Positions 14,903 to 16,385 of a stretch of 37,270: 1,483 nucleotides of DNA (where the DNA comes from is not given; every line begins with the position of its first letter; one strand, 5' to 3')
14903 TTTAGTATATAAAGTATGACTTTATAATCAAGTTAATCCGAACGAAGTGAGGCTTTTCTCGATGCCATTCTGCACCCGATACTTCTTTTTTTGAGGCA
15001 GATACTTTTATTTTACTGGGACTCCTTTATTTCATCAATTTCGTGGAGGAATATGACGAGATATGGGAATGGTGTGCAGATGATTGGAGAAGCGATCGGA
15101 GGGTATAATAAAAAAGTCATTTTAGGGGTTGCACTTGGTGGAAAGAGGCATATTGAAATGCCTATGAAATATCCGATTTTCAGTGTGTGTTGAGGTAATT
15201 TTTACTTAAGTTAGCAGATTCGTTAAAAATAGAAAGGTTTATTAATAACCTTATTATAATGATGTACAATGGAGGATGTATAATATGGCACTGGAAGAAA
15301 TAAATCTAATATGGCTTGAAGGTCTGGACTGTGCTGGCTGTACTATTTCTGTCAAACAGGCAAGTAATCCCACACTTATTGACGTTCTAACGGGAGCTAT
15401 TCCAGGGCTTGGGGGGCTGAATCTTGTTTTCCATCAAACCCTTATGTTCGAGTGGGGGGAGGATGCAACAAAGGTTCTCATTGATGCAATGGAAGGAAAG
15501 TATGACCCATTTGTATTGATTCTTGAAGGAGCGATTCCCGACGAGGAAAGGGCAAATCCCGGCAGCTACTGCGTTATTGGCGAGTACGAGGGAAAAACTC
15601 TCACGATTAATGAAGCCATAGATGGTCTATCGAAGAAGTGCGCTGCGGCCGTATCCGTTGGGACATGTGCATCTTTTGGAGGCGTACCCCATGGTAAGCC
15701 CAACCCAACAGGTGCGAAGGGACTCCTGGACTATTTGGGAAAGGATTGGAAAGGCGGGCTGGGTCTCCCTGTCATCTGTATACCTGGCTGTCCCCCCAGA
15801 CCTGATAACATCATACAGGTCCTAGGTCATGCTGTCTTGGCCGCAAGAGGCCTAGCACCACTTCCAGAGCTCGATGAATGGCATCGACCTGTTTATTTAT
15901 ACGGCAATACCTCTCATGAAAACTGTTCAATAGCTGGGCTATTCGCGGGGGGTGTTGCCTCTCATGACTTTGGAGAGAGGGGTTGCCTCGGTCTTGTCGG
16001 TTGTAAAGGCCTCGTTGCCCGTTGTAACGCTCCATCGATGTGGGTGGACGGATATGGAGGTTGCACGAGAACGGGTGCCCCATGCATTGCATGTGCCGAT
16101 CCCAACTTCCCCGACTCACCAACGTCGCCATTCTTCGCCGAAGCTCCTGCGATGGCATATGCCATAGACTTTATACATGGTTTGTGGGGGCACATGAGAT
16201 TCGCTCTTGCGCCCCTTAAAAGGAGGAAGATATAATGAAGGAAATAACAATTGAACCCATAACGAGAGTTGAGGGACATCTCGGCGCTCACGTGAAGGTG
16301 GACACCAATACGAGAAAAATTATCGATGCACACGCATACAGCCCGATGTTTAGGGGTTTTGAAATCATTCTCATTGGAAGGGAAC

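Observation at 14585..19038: [NiFe]-hydrogenase cassette bracketed by identical 472/385-bp direct repeats of grpE-5'-end plus the grpE-copA intergenic region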

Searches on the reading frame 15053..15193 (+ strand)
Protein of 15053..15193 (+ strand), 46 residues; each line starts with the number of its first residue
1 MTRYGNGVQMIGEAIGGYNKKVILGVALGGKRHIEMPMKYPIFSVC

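Call 38: search_protein_families(library=pfam, proteins=[window:15053-15190:+], max_evalue=10)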
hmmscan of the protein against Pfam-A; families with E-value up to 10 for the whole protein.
seq(46 aa): 0 families

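Call 55: search_protein_representatives(protein=window:15053-15193:+)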
Query: 46 residues. Proteins with E-value up to 0.001 (for the whole library): 2; up to 1e-10: 1; up to 1e-30: 0. The best 2 are listed.
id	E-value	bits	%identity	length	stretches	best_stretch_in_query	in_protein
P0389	7.7e-24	97.4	100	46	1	1-46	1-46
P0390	8.3e-06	41.6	35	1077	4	11-38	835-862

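Call 56: search_protein_families(library=pfam, proteins=[P0390], max_evalue=0.01)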
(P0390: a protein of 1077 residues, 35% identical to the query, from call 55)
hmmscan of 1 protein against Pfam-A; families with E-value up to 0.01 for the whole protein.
P0390 (1077 aa): 38 families (the best 25 are shown)
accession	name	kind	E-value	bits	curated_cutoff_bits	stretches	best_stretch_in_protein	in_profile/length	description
PF13424.12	TPR_12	-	1.3e-105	346.1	30.1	9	860-931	4-77/77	Tetratricopeptide repeat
PF00515.34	TPR_1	-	3.8e-63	207.4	27.8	6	781-808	3-30/34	Tetratricopeptide repeat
PF13176.12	TPR_7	-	1.6e-60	196.5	27.9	7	782-815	2-35/36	Tetratricopeptide repeat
PF13374.12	TPR_10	-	3e-60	199.1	27.5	8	861-892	4-35/42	Tetratricopeptide repeat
PF07719.23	TPR_2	-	1.3e-52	172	27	3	781-808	3-30/34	Tetratricopeptide repeat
PF13181.12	TPR_8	-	6.7e-42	138.5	25.7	0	662-690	4-32/34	Tetratricopeptide repeat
PF10516.15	SHNi-TPR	-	2.3e-38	129.9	21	1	941-972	3-34/38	SHNi-TPR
PF13428.12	TPR_14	-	2e-26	90.2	23.5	0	784-809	6-31/44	Tetratricopeptide repeat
PF24885.1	TPR_NPHP3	-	8.2e-26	91.3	100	4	818-932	98-216/239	Nephrocystin-3 TPR domain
PF17874.7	TPR_MalT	-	1.1e-24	87.8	45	4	900-1045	41-187/336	MalT-like TPR region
PF13414.12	TPR_11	-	1.8e-23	82.4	26.8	0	786-808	1-23/42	TPR repeat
PF13432.12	TPR_16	-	3.9e-21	75.6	32.7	3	785-846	3-58/65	Tetratricopeptide repeat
PF13271.11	DUF4062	-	5.1e-20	71.9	24.7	1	1-81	3-82/82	Domain of unknown function (DUF4062)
PF07720.18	TPR_3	-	3.2e-19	68.9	20.7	0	744-768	6-30/34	Tetratricopeptide repeat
PF09976.15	TPR_21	-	2.1e-15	57.4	25.5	0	786-826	153-192/193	Tetratricopeptide repeat-like domain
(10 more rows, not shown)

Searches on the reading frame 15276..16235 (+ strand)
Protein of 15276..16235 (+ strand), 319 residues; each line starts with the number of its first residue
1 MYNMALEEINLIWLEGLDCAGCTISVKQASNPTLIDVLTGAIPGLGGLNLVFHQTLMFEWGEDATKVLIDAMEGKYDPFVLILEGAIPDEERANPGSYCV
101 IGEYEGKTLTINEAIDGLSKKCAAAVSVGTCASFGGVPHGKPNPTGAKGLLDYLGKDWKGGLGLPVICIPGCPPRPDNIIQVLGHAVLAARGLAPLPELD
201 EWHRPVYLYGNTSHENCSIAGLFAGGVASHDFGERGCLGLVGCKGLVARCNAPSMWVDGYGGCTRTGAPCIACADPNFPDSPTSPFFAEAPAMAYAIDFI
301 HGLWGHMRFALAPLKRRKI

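Call 5: search_protein_families(library=pfam, proteins=[window:15276-16235:+], max_evalue=0.01)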
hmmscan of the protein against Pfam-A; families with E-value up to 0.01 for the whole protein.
window:15276-16235:+ (319 aa): 2 families
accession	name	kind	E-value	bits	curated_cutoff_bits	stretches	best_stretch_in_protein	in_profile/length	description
PF01058.29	Oxidored_q6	-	1.9e-21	76.6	27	1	19-185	1-127/128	NADH ubiquinone oxidoreductase, 20 Kd subunit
PF14720.11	NiFe_hyd_SSU_C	-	3.7e-17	62.9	27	1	209-281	1-75/80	NiFe/NiFeSe hydrogenase small subunit C-terminal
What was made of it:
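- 15285..16235 (+): hydS/hyaA, [NiFe]-hydrogenase small subunit (316 aa). No Tat signal is visible. Pfam Oxidored_q6 and NiFe_hyd_SSU_C (call 5).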

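Call 44: find_encoding_contigs(protein=window:15285-16235:+, flank=10000, max_places=8)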
Protein window:15285-16235:+ (316 aa): no gene with exactly this product is on record in the collection.

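Call 62: search_protein_families(library=ncbifam, proteins=[window:15285-16235:+], max_evalue=0.00001)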
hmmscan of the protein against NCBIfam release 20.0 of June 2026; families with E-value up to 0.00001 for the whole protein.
window:15285-16235:+ (316 aa): 3 families
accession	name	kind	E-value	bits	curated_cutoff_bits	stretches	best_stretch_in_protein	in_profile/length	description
NF045520.1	H2_NiFeSe_small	exception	1.3e-57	195.5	470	1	4-285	38-313/314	NiFeSe hydrogenase small subunit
TIGR00391.1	hydA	subfamily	1.6e-41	142.6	179.5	1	6-278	51-304/365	hydrogenase small subunit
NF007779.0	PRK10468.1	equivalog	3.2e-33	115.2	659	1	8-272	51-297/372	hydrogenase 2 small subunit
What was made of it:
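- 15285..16235 (+): NCBIfam (call 62).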
